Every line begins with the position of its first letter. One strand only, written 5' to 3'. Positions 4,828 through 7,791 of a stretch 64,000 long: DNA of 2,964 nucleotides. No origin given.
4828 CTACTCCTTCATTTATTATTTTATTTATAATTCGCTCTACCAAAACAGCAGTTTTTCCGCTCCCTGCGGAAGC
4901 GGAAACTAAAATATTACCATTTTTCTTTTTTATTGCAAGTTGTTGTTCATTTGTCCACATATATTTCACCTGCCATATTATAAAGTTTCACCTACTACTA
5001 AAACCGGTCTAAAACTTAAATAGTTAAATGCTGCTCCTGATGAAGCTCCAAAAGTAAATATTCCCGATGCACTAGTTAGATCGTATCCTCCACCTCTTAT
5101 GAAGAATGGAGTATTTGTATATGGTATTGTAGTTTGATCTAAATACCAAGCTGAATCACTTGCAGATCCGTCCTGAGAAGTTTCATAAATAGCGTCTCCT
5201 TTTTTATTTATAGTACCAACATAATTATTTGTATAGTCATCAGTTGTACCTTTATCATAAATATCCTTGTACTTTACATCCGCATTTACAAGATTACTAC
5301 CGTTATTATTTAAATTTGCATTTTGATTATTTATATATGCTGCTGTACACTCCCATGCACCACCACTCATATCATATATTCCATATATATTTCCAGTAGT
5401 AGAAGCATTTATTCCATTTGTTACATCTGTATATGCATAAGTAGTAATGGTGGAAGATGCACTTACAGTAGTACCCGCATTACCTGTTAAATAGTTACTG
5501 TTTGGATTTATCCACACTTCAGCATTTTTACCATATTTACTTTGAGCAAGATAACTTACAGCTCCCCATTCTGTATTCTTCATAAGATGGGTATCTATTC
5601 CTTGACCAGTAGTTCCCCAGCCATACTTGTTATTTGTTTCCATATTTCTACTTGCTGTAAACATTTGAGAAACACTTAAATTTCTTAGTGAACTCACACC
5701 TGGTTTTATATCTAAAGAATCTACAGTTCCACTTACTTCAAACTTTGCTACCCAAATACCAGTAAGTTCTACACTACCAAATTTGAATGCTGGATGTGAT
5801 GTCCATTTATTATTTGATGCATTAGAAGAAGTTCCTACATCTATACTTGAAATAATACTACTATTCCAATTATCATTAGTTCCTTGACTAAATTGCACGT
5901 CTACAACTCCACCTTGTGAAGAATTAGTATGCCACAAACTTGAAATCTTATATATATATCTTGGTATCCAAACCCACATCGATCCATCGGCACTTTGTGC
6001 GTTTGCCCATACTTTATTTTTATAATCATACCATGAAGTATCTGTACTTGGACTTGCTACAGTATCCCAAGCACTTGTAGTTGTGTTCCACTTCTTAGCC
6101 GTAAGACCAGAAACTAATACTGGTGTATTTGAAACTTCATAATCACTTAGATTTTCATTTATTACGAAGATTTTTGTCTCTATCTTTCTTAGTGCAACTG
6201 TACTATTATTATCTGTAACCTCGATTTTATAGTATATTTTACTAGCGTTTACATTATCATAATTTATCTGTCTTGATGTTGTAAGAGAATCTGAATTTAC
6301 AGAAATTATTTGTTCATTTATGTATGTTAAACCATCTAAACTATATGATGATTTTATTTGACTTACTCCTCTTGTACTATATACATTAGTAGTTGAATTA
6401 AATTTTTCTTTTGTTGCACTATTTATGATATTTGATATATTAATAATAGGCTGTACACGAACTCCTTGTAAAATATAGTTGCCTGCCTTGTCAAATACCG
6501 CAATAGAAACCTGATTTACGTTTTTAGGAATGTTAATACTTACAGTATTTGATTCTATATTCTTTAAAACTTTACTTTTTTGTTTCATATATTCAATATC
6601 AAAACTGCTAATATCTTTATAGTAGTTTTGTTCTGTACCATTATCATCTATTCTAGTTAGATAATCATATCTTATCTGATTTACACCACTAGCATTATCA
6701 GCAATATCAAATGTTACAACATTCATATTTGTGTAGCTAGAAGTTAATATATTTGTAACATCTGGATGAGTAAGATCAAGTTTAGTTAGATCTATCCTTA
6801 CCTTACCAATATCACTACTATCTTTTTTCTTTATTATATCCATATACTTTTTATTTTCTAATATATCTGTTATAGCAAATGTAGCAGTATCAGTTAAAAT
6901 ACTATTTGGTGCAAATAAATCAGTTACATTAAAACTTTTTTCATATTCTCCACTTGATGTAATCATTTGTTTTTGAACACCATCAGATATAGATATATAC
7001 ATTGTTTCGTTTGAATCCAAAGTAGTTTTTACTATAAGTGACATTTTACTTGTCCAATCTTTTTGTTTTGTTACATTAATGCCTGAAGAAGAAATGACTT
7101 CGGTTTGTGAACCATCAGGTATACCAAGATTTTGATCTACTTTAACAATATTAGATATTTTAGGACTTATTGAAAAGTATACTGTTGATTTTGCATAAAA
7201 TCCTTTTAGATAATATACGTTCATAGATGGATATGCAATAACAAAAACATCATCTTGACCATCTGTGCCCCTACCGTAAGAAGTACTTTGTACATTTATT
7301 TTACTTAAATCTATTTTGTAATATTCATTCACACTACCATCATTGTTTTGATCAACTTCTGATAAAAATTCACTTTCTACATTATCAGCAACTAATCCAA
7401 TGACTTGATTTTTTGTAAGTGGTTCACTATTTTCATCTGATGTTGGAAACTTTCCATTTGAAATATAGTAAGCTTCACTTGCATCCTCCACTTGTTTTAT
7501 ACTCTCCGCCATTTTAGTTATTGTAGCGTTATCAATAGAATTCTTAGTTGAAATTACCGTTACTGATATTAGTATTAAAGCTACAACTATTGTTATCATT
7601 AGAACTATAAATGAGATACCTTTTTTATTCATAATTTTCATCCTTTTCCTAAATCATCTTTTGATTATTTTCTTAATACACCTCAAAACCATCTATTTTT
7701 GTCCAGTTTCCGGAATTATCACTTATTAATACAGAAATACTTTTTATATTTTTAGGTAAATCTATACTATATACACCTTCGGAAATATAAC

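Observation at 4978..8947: Tandem paralogous pilin-like proteins (424 aa and 887 aa), one with an FGE-like domain, packed head-to-tail against addA and pgeF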

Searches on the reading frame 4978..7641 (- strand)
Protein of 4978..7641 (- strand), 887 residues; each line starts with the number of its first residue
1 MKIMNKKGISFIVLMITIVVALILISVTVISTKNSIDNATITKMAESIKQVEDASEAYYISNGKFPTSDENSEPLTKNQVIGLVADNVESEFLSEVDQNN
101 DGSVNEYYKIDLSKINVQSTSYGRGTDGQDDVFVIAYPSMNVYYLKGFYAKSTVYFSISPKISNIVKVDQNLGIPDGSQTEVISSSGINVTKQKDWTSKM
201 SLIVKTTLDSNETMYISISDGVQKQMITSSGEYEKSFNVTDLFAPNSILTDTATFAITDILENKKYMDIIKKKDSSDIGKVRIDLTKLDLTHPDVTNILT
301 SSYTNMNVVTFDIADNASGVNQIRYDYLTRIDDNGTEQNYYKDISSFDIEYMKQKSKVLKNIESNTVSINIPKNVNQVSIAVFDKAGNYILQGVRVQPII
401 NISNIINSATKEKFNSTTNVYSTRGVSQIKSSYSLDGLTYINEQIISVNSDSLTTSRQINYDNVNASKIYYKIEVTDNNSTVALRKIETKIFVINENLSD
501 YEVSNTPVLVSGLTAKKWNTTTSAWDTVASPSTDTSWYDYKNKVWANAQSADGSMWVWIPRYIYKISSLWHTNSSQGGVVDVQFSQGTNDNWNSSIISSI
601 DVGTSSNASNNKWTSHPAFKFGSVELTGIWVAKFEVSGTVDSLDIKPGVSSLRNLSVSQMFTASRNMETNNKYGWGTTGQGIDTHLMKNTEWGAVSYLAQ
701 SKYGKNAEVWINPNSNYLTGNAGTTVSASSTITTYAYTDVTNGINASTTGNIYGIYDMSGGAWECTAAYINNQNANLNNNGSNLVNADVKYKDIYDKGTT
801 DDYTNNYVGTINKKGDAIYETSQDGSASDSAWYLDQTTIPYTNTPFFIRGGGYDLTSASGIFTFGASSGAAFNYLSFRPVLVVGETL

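Call 3: search_protein_families(library=pfam, proteins=[window:4978-7641:-], max_evalue=1)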
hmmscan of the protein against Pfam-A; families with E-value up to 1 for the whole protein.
window:4978-7641:- (887 aa): 1 family
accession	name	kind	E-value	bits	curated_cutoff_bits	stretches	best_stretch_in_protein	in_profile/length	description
PF08334.16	T2SSG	-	0.0039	17.7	21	1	35-129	5-95/108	Type II secretion system (T2SS), protein G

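Call 4: search_protein_families(library=ncbifam, proteins=[window:4978-7641:-], max_evalue=1)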
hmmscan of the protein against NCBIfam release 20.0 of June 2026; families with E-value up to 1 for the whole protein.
window:4978-7641:- (887 aa): 2 families
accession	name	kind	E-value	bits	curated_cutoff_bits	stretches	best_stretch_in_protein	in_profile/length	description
TIGR01710.1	typeII_sec_gspG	equivalog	3.5e-07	30.3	88.85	1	7-129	1-120/134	type II secretion system major pseudopilin GspG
NF007862.0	PRK10574.1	equivalog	0.0034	17.5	138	1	4-78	2-76/145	prepilin peptidase-dependent pilin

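Call 6: search_solved_structures(query=window:4978-7641:-, max_evalue=10, show_alignments=3)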
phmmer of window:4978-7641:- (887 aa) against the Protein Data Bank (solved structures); distinct sequences matched with E-value up to 10: 1.
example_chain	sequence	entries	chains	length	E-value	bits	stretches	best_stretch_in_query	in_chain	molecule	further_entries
5wda_A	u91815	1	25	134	0.19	13.3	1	12-76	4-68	General secretion pathway protein G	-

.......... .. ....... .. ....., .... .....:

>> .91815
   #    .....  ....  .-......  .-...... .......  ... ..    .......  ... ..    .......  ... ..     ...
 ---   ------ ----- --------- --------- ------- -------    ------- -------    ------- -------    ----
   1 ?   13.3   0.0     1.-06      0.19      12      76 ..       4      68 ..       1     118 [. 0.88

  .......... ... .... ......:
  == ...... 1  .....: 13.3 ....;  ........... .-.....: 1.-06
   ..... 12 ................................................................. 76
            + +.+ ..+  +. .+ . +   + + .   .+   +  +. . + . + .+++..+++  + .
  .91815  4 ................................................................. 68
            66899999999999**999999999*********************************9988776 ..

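Call 8: find_homologous_proteins(query=window:4978-7641:-)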
Query window:4978-7641:- (887 aa): 24 proteins with E <= 0.001 among 8000 candidates.
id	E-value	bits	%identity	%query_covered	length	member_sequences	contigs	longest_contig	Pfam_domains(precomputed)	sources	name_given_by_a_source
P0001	0.0e+0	1923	100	100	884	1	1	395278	-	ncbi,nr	ncbi:MAG: hypothetical protein N2749_03915 [Clostridia bacterium]|nr:hypothetical protein [Clostridi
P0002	0.0e+0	1082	56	100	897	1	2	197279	-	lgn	-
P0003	2.6e-278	944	52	100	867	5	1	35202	-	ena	-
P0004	1.8e-257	875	50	100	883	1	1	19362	-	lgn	-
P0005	3.7e-249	848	50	100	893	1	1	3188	-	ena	-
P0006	1.3e-204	700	44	99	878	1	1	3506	-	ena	-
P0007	6.8e-191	655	41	96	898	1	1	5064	-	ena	-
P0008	7.6e-157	542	42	73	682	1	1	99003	-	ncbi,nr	ncbi:MAG: hypothetical protein PHD15_03955, partial [Clostridia bacterium]|nr:hypothetical protein [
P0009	8.4e-154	532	43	75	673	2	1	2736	-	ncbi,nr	ncbi:MAG: hypothetical protein PHD15_07570, partial [Clostridia bacterium]|nr:hypothetical protein [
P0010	1.8e-131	458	40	76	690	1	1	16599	-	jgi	-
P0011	4.3e-91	325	30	99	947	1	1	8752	-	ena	-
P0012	2.5e-86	309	33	86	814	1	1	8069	-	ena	-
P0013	5.9e-85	304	36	63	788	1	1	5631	-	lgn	-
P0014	1.1e-82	297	35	63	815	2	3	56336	PF03781.23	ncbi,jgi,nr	ncbi:MAG: hypothetical protein K0R72_1164 [Clostridia bacterium]|jgi:Tfp pilus assembly protein PilE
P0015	2.1e-80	289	38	54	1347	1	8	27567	PF03781.23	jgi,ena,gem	-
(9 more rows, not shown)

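Call 10: find_encoding_contigs(protein=P0002, flank=10000, max_places=2)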
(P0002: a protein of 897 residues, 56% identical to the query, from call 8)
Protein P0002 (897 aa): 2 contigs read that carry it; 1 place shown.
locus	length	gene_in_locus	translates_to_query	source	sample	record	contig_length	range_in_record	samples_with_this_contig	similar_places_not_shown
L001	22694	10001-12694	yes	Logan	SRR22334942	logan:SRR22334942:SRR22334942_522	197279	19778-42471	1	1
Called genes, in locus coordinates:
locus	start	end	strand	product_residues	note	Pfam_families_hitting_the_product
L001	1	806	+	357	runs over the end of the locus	PF00764:Arginosuc_synth (faint), PF02540:NAD_synthase (weak), PF03054:tRNA_Me_trans, PF06508:QueC, PF20259:tRNA_Me_trans_M, PF20258:tRNA_Me_trans_C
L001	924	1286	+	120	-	PF01022:HTH_5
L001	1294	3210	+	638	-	PF00122:E1-E2_ATPase, PF00702:Hydrolase, PF08282:Hydrolase_3 (weak)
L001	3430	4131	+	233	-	PF00990:GGDEF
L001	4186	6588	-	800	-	PF20437:LonC_helical, PF13654:AAA_32, PF20436:LonB_AAA-LID, PF05362:Lon_C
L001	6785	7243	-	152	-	PF13302:Acetyltransf_3 (weak), PF13420:Acetyltransf_4, PF00583:Acetyltransf_1, PF13673:Acetyltransf_10, PF13508:Acetyltransf_7, PF08445:FR47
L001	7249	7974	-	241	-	PF00814:TsaD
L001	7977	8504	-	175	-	PF02367:TsaE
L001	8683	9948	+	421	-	-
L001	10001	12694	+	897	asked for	-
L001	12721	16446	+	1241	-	PF00580:UvrD-helicase, PF01443:Viral_helicase1 (faint), PF13245:AAA_19, PF13361:UvrD_C, PF13538:UvrD_C_2 (faint), PF12705:PDDEXK_1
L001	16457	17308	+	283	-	PF02578:Cu-oxidase_4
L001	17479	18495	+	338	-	PF01515:PTA_PTB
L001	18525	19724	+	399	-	PF00871:Acetate_kinase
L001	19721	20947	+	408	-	PF00557:Peptidase_M24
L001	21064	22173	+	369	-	PF00438:S-AdoMet_synt_N, PF02772:S-AdoMet_synt_M, PF02773:S-AdoMet_synt_C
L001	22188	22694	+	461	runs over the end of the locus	PF02127:Peptidase_M18, PF05343:Peptidase_M42 (faint)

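Call 11: find_encoding_contigs(protein=P0014, flank=10000, max_places=3)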
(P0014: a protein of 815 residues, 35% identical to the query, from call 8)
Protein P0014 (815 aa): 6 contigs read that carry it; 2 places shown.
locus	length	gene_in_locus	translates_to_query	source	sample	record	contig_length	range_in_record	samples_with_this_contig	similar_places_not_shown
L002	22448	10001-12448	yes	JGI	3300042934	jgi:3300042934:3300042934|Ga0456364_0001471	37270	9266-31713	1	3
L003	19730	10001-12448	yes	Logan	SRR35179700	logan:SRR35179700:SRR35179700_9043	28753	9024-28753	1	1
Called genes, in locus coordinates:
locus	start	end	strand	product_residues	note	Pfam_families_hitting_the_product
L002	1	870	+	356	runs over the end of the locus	PF02457:DAC, PF10635:DisA-linker, PF14520:HHH_5 (faint)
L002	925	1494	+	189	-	PF02559:CarD_TRCF_RID, PF21095:CarD_C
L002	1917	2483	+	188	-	PF00990:GGDEF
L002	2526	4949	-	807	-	PF20437:LonC_helical, PF13654:AAA_32, PF20436:LonB_AAA-LID, PF05362:Lon_C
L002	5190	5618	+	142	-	-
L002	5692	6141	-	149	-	PF13420:Acetyltransf_4, PF00583:Acetyltransf_1, PF13673:Acetyltransf_10, PF13508:Acetyltransf_7, PF08445:FR47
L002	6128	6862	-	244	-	PF00814:TsaD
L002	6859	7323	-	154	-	PF02367:TsaE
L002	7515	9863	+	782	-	-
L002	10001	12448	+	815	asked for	PF03781:FGE-sulfatase (weak)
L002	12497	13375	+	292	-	PF03065:Glyco_hydro_57 (weak), PF01522:Polysacc_deac_1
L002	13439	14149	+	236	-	PF13476:AAA_23 (weak), PF00005:ABC_tran, PF13304:AAA_21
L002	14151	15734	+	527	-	PF09847:12TM_1 (faint)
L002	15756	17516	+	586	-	PF01411:tRNA-synt_2c, PF07973:tRNA_SAD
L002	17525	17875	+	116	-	PF11969:DcpS_C, PF01230:HIT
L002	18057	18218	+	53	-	-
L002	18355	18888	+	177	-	PF08769:Spo0A_C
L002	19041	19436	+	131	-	PF08769:Spo0A_C (weak)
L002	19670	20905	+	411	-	-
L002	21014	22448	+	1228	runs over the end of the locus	PF00580:UvrD-helicase, PF13245:AAA_19, PF13361:UvrD_C, PF13538:UvrD_C_2 (faint), PF12705:PDDEXK_1 (weak)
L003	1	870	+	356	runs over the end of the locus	PF02457:DAC, PF10635:DisA-linker, PF14520:HHH_5 (faint)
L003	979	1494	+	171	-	PF02559:CarD_TRCF_RID, PF21095:CarD_C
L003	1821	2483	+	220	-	PF00990:GGDEF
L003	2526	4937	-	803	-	PF20437:LonC_helical, PF13654:AAA_32, PF20436:LonB_AAA-LID, PF05362:Lon_C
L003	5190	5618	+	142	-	-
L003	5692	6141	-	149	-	PF13420:Acetyltransf_4, PF00583:Acetyltransf_1, PF13673:Acetyltransf_10, PF13508:Acetyltransf_7, PF08445:FR47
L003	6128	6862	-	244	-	PF00814:TsaD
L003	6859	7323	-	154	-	PF02367:TsaE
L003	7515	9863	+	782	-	-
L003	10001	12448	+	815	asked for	PF03781:FGE-sulfatase (weak)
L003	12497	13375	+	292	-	PF03065:Glyco_hydro_57 (weak), PF01522:Polysacc_deac_1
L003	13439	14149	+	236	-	PF13476:AAA_23 (weak), PF00005:ABC_tran, PF13304:AAA_21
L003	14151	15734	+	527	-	PF09847:12TM_1 (faint)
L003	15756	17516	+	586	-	PF01411:tRNA-synt_2c, PF07973:tRNA_SAD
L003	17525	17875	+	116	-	PF11969:DcpS_C, PF01230:HIT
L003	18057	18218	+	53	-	-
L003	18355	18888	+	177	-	PF08769:Spo0A_C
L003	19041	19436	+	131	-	PF08769:Spo0A_C (weak)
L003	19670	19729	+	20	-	?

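Call 44: search_protein_families(library=pfam, proteins=[P0014], max_evalue=0.1)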
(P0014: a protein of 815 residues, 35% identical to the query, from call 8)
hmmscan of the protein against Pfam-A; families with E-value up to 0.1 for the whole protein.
P0014 (815 aa): 1 family
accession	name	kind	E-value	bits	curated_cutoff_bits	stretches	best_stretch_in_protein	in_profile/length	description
PF03781.23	FGE-sulfatase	-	1.1e-05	25.7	23.3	1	720-809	145-252/255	Sulfatase-modifying factor enzyme 1-like domain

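Call 62: find_related_loci(query=window:4981-7641:-, collection=genome_contigs, flank=10000)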
Query window:4981-7641:- (887 aa) in genome_contigs; peptide patterns used: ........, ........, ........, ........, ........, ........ (x = any residue, [..] = any of these).
65 stretches matched a pattern; 1 encode a relative of the query (tblastn E <= 1e-3); 1 distinct loci.
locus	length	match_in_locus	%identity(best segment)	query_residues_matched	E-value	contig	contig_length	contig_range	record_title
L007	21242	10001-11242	42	452-887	3e-80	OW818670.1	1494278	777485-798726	metagenome genome assembly, chromosome: 1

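Call 65: search_protein_families(library=pfam, proteins=[L007:2911-4572:+, L007:4584-5591:+, L007:5698-6081:+, L007:6104-6505:+, L007:6518-7696:+, L007:7705-8433:+, L007:8556-9323:+, L007:9410-11245:+, L007:11333-12832:+, L007:13107-14462:+], max_evalue=0.001)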
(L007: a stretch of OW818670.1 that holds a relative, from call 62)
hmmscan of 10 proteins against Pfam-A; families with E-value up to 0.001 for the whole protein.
L007:2911-4572:+ (553 aa): 1 family
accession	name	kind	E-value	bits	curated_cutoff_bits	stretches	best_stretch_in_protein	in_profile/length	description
PF00485.24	PRK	-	1.8e-21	77.3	22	1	290-488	1-189/196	Phosphoribulokinase / Uridine kinase family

L007:4584-5591:+ (335 aa): 2 families
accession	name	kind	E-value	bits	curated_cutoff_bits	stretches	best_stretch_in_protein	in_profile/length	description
PF02800.25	Gp_dh_C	-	1.4e-52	177.9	24.4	1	156-314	1-158/158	Glyceraldehyde 3-phosphate dehydrogenase, C-terminal domain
PF00044.30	Gp_dh_N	-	8.3e-37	126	31.7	1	2-102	1-100/101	Glyceraldehyde 3-phosphate dehydrogenase, NAD binding domain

L007:5698-6081:+ (127 aa): 1 family
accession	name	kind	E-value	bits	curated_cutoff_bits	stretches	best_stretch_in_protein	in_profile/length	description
PF07963.17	N_methyl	-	1.2e-06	28.3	21.2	1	1-26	1-26/27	Prokaryotic N-terminal methylation motif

L007:6104-6505:+ (133 aa): 1 family
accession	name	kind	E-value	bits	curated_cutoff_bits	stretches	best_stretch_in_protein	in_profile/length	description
PF07963.17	N_methyl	-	2.3e-06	27.4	21.2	1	4-28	1-25/27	Prokaryotic N-terminal methylation motif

L007:6518-7696:+ (392 aa): 1 family
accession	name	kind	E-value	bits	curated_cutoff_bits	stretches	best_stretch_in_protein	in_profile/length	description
PF00162.24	PGK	-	8.1e-143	476.4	27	1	5-381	1-379/379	Phosphoglycerate kinase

L007:7705-8433:+ (242 aa): 1 family
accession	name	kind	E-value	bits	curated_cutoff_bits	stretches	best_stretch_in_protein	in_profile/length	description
PF00121.24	TIM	-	7.9e-74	248.7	20.1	1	3-238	1-244/245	Triosephosphate isomerase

L007:8556-9323:+ (255 aa): 2 families
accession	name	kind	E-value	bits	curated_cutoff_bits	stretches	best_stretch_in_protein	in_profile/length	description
PF08769.17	Spo0A_C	-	6.6e-41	139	25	1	143-246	1-104/104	Sporulation initiation factor Spo0A C terminal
PF00072.30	Response_reg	-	9.9e-22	77.6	30.2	1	6-119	1-110/111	Response regulator receiver domain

L007:9410-11245:+ (611 aa): 2 families
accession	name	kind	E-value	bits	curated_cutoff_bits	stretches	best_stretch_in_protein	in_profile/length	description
PF16403.11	Bact_surface_Ig-like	-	1.1e-19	70.7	27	1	167-235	2-71/71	Bacterial surface protein, Ig-like domain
PF07963.17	N_methyl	-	1.1e-05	25.2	21.2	1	25-46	5-26/27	Prokaryotic N-terminal methylation motif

L007:11333-12832:+ (499 aa): 4 families
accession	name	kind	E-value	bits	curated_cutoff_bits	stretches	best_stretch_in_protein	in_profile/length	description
PF06415.18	iPGM_N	-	3.3e-78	262.5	27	1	80-288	1-214/217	BPG-independent PGAM N-terminus (iPGM_N)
PF01676.23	Metalloenzyme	-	9.9e-78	261.6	24.3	1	3-485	2-250/252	Metalloenzyme superfamily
PF01663.27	Phosphodiest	-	8.4e-05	22.7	23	1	374-435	153-220/342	Type I phosphodiesterase / nucleotide pyrophosphatase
PF08665.17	PglZ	-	0.00089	19.7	25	0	372-437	105-173/179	PglZ domain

L007:13107-14462:+ (451 aa): 0 families

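Call 83: find_encoding_contigs(protein=P0001, flank=10000, max_places=1)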
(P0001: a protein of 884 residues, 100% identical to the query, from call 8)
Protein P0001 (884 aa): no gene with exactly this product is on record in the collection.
